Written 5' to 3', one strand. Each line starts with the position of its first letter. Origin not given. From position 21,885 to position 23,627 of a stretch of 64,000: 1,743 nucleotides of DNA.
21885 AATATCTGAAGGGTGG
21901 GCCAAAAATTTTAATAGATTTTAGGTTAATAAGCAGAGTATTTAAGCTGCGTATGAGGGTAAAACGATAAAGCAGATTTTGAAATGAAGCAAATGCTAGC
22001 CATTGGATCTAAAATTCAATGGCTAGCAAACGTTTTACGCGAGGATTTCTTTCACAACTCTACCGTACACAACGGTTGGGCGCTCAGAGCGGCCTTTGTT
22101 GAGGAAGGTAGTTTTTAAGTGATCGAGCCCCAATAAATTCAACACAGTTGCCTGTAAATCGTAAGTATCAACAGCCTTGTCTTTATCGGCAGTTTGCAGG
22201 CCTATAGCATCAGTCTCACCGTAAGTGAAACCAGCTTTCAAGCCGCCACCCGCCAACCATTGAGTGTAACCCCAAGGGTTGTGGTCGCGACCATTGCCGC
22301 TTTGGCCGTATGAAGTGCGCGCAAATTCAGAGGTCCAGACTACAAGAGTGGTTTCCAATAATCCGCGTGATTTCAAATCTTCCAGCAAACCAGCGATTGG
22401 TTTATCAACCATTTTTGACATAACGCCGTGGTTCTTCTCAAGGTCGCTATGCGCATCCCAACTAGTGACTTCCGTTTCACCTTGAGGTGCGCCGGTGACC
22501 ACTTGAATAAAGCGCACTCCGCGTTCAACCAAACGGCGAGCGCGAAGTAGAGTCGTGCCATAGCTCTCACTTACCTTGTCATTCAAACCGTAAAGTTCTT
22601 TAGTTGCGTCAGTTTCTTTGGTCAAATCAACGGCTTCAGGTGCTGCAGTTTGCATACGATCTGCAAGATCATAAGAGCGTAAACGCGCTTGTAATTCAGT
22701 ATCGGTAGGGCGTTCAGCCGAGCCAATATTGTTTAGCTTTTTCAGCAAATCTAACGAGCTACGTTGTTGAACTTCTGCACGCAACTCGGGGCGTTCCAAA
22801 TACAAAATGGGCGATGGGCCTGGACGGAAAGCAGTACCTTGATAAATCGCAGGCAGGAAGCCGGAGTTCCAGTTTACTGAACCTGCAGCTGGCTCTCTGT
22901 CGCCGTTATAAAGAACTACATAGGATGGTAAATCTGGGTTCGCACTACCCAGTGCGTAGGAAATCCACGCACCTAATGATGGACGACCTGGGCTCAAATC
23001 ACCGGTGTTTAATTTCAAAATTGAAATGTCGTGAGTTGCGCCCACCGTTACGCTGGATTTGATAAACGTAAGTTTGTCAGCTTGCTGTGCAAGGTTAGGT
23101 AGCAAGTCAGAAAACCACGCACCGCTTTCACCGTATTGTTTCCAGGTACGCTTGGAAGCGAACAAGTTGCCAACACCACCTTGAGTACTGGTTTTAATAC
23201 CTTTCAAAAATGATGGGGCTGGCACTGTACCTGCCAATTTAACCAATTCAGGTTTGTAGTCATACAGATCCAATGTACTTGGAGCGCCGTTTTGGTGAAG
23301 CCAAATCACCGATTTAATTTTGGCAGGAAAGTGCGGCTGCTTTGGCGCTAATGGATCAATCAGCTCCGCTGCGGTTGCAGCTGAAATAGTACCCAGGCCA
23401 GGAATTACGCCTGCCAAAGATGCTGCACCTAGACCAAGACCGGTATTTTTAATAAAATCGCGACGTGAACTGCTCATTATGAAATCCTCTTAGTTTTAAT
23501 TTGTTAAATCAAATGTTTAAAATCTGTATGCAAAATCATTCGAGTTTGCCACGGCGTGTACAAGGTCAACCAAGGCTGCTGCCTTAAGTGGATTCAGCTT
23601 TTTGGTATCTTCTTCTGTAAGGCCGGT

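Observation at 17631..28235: Candidate uncharacterised sigma54-controlled uptake and processing module: TonB receptor, DUF1549/1553, DUF1501 and a sensor-less bEBP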

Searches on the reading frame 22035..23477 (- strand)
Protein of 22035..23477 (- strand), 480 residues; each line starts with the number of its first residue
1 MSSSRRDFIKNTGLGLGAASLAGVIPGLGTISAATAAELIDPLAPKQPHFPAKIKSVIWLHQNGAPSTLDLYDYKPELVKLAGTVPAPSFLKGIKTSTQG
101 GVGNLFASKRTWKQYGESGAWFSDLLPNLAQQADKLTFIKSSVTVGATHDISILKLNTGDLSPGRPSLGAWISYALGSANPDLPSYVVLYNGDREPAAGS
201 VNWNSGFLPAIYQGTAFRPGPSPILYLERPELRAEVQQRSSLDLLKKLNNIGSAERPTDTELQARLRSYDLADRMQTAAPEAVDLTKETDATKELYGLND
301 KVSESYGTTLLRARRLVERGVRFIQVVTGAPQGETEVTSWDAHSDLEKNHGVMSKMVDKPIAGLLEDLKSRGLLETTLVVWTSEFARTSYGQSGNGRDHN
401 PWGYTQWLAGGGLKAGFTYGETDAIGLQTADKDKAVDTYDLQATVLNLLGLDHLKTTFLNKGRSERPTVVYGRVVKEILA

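Call 3: search_protein_families(library=pfam, proteins=[window:22035-23477:-], max_evalue=0.001)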
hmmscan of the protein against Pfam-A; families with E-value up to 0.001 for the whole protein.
window:22035-23477:- (480 aa): 1 family
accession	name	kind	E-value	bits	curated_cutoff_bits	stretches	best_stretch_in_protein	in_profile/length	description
PF07394.17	DUF1501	-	1.2e-125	420.2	27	1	55-479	2-390/390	Protein of unknown function (DUF1501)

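Call 4: search_protein_families(library=ncbifam, proteins=[window:22035-23477:-], max_evalue=0.001)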
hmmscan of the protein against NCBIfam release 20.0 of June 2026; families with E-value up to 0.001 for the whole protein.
window:22035-23477:- (480 aa): 0 families

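Call 28: search_solved_structures(query=window:22035-23477:-, max_evalue=1, show_alignments=2)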
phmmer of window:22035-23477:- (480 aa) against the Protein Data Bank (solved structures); distinct sequences matched with E-value up to 1: 3.
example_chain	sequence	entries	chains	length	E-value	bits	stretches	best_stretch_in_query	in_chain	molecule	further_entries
7stt_A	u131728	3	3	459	0.17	13.7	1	352-429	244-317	N-acetylgalactosamine-6-sulfatase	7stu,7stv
7ana_AAA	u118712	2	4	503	0.4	12.5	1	351-404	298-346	N-acetylgalactosamine-6-sulfatase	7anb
7an1_AAA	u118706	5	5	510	0.87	11.4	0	352-463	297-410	Arylsulfatase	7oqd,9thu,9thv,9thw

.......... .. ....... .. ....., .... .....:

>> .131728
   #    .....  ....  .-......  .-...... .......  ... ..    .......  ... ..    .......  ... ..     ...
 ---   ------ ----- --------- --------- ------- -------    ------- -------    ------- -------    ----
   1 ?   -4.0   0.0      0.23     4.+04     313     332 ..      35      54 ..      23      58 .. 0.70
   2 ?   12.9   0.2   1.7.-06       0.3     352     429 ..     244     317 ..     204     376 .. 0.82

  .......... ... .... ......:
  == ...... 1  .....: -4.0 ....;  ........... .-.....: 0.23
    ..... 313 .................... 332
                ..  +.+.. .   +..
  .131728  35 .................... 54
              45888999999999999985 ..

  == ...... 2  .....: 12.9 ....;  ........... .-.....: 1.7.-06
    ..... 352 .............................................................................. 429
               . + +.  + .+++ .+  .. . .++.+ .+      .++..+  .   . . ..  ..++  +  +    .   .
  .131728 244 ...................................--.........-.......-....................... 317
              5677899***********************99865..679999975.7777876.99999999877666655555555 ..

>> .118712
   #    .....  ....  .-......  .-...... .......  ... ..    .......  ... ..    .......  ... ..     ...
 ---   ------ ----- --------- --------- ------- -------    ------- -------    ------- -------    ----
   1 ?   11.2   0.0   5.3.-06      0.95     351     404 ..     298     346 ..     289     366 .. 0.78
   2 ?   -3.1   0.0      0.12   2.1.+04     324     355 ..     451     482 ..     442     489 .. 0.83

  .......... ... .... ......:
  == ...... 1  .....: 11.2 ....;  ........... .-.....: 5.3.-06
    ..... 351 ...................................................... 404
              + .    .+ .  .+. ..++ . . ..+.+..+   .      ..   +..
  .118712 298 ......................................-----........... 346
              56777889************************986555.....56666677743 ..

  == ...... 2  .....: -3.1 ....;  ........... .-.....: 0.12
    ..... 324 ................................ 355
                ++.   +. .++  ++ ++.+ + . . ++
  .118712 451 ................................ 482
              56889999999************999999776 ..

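Call 37: search_solved_structures(query=A2, max_evalue=1, show_alignments=3)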
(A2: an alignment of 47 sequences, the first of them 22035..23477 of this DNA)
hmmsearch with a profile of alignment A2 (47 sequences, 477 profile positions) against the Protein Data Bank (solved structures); distinct sequences matched with E-value up to 1: 11.
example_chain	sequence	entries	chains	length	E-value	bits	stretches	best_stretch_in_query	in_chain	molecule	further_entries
7an1_AAA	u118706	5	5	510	0.041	15.7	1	336-419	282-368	Arylsulfatase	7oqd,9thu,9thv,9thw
7p24_AAA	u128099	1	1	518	0.066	15.1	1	347-385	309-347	Mucin-desulfating sulfatase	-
2w8d_A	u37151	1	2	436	0.08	14.8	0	344-383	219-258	PROCESSED GLYCEROL PHOSPHATE LIPOTEICHOIC ACID SYNTHASE 2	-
9s8a_A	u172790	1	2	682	0.16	13.8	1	343-386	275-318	Sulfatase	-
2qzu_A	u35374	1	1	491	0.33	12.8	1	347-397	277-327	Putative sulfatase yidJ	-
7lha_A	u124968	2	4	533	0.46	12.3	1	335-386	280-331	Exo-L-galactose-6-sulfatase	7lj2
9fvt_A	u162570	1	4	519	0.57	12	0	356-390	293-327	Sulfatase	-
7stt_A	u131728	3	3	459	0.64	11.8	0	351-445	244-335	N-acetylgalactosamine-6-sulfatase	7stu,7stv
7ozc_AAA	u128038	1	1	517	0.72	11.6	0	355-385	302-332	Arylsulfatase A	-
7sno_A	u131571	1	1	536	0.89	11.3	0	334-386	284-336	Arylsulfatase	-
7snj_A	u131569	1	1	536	0.89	11.3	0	334-386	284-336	Arylsulfatase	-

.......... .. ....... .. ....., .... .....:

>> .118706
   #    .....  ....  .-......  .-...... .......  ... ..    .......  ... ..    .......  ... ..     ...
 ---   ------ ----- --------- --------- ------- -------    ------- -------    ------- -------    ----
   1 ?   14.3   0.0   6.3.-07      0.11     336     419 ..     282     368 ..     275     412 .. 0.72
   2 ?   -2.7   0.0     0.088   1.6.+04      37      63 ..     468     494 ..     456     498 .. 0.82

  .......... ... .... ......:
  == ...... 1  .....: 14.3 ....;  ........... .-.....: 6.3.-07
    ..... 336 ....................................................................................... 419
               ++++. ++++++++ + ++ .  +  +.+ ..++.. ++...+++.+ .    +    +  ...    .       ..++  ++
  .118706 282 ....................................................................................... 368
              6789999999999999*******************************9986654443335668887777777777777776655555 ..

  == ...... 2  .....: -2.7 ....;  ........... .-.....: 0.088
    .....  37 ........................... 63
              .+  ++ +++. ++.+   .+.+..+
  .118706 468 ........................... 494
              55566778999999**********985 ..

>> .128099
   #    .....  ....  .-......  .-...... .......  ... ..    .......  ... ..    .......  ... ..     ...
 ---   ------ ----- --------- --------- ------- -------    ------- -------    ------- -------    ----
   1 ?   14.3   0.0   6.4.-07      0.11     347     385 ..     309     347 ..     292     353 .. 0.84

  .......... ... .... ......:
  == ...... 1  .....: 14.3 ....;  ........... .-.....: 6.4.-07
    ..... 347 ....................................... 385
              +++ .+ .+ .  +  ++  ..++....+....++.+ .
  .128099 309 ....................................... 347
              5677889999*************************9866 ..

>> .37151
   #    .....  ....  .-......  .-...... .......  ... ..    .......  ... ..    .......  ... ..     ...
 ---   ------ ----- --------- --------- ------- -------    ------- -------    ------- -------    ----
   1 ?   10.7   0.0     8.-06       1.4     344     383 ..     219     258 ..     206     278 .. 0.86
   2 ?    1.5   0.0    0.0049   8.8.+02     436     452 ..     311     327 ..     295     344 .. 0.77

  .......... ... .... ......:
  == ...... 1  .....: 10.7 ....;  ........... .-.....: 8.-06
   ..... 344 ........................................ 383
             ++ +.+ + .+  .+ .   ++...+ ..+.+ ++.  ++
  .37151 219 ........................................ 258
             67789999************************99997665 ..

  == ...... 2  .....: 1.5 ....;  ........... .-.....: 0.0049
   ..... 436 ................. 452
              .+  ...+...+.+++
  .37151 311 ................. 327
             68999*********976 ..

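Call 40: find_homologous_proteins(query=A2, max_evalue=1e-10)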
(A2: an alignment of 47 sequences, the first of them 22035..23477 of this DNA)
Query A2 (47 sequences) (480 aa, profile of the alignment): 7996 proteins with E <= 1e-10 among 8000 candidates; the best 120 are listed.
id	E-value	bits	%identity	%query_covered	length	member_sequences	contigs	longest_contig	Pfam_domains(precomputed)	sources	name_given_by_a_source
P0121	8.9e-238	808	76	99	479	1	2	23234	PF07394.18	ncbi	ncbi:MAG: DUF1501 domain-containing protein [Pseudomonadota bacterium]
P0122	3.6e-237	806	73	100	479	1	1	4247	PF07394.18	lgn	-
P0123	4.3e-237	806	75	100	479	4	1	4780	PF07394.18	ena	-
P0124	4.3e-237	806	72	100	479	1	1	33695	PF07394.18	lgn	-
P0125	9.8e-237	804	75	100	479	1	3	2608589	PF07394.18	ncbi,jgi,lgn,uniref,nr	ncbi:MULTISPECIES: DUF1501 domain-containing protein [Methylotenera]|uniref:DUF1501 domain-containin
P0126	2.9e-236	803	73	100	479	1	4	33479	PF07394.18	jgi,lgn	-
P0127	1.0e-235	801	75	100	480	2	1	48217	PF07394.18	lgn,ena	-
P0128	1.9e-235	800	73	100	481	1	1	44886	PF07394.18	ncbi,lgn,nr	ncbi:MAG: DUF1501 domain-containing protein [Methylococcales bacterium]|nr:DUF1501 domain-containing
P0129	3.7e-235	799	83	99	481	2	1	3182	PF07394.18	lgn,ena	-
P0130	4.3e-235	799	73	100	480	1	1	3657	PF07394.18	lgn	-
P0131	1.1e-234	798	73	100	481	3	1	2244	PF07394.18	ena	-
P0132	1.1e-234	798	81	100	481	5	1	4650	PF07394.18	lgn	-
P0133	1.4e-234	797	73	99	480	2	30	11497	PF07394.18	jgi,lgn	jgi:hypothetical protein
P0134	1.5e-234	797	74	99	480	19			PF07394.18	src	-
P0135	1.6e-234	797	73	100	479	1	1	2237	PF07394.18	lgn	-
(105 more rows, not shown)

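Call 53: predict_structure(alignment_id=A3)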
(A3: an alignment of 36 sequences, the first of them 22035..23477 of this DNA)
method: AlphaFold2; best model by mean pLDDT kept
length: 480 residues; sequences in the alignment: 36
mean_pLDDT: 69.1   pTM: 0.77
mean pLDDT of the five models: 69.1, 67.4, 64.3, 62.2, 61.2
residues with pLDDT >= 90: 98; 70-90: 171; 50-70: 102; < 50: 109
segments of 3 or more residues with pLDDT < 50: 1-7, 9-39, 146-153, 155-166, 195-233, 392-401
pLDDT, mean of each block of 10 residues (from residue 1): 41 36 30 38 76 94 76 79 79 63 71 85 93 91 57 46 48 77 78 52 28 31 31 52 62 62 59 68 86 95 92 93 85 77 76 93 98 96 65 45 74 87 75 81 89 72 53 83
secondary structure, 60 per line:
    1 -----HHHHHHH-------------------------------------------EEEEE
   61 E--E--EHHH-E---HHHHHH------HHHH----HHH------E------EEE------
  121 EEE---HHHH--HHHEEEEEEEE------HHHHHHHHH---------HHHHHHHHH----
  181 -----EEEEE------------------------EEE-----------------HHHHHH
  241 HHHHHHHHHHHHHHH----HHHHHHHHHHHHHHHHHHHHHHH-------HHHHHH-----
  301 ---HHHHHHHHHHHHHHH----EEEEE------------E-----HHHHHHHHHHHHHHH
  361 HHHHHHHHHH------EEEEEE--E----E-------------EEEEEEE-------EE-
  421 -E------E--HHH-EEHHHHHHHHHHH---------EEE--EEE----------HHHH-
elements in order: H6-12 E56-61 H76-81 H88-91 E112-114 E121-123 H127-130 E136-143 H150-158 H168-176 E186-190 E215-217 H235-255 H260-282 H290-295 H304-318 E323-327 H346-370 E377-382 E404-410 H438-448 E458-460 E463-465 H476-479

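Call 59: fold_search(model_id=the predicted structure, library=pdb)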
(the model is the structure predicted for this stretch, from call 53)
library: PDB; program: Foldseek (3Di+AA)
matches with E <= 10: 500; with E <= 0.001: 83
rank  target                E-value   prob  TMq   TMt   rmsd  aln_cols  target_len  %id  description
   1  1p49                  9.2e-06  1.00  0.36  0.32  17.6       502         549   12  Structure of Human Placental Estrone/DHEA Sulfatase (released 2003-08-12)
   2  9hh2_A                2.4e-05  1.00  0.38  0.39  12.1       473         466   12  Crystal structure of the family S1_19 carrageenan sulfatase ZgCgsA from Zobellia galactanivorans in complex with hybri (released 2025-06-04)
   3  8eg3                  2.5e-05  1.00  0.35  0.31  18.0       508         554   12  Structure of human placental steroid (estrone/DHEA) sulfatase at 2.0 angstrom resolution (released 2022-12-07)
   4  9bb9_B                2.5e-05  1.00  0.28  0.29  11.3       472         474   14  Structure of S1_8A, a lambda-carrageenan specific sulfatase (released 2025-08-27)
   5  9bes_A                3.6e-05  1.00  0.30  0.31  11.5       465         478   13  Structure of S1_8A, a lambda-carrageenan specific sulfatase, in complex with monosaccharide (released 2025-08-27)
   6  3lxq_B                4.6e-05  1.00  0.36  0.41  12.3       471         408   11  The Crystal Structure of a Protein in the Alkaline Phosphatase Superfamily from Vibrio parahaemolyticus to 1.95A (released 2010-03-09)
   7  3lxq_A                5.8e-05  1.00  0.34  0.39  11.5       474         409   11  The Crystal Structure of a Protein in the Alkaline Phosphatase Superfamily from Vibrio parahaemolyticus to 1.95A (released 2010-03-09)
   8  2w8d_B                7.0e-05  1.00  0.34  0.38   9.4       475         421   13  Distinct and essential morphogenic functions for wall- and lipo- teichoic acids in Bacillus subtilis (released 2009-03-03)
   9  4miv_F                7.4e-05  1.00  0.36  0.36  10.2       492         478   11  Crystal Structure of Sulfamidase, Crystal Form L (released 2014-05-14)
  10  6vat_A                8.3e-05  1.00  0.33  0.44  10.6       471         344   11  Structure of the periplasmic domain of YejM from Salmonella typhimurium (released 2020-08-26)
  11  6hhm                  8.3e-05  1.00  0.35  0.37  13.4       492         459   12  Crystal structure of the family S1_7 ulvan-specific sulfatase FA22070 from Formosa agariphila (released 2019-06-26)
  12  4uoo_A                8.3e-05  1.00  0.33  0.37   9.8       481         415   11  Structure of lipoteichoic acid synthase LtaS from Listeria monocytogenes (released 2014-08-27)
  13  9bes_B                8.8e-05  1.00  0.30  0.30  10.9       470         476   14  Structure of S1_8A, a lambda-carrageenan specific sulfatase, in complex with monosaccharide (released 2025-08-27)
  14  4mhx_A                9.4e-05  1.00  0.34  0.33  11.0       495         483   10  Crystal Structure of Sulfamidase (released 2014-05-14)
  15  4upk_A                9.4e-05  1.00  0.35  0.34  12.2       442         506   12  Phosphonate monoester hydrolase SpPMH from Silicibacter pomeroyi (released 2015-07-01)
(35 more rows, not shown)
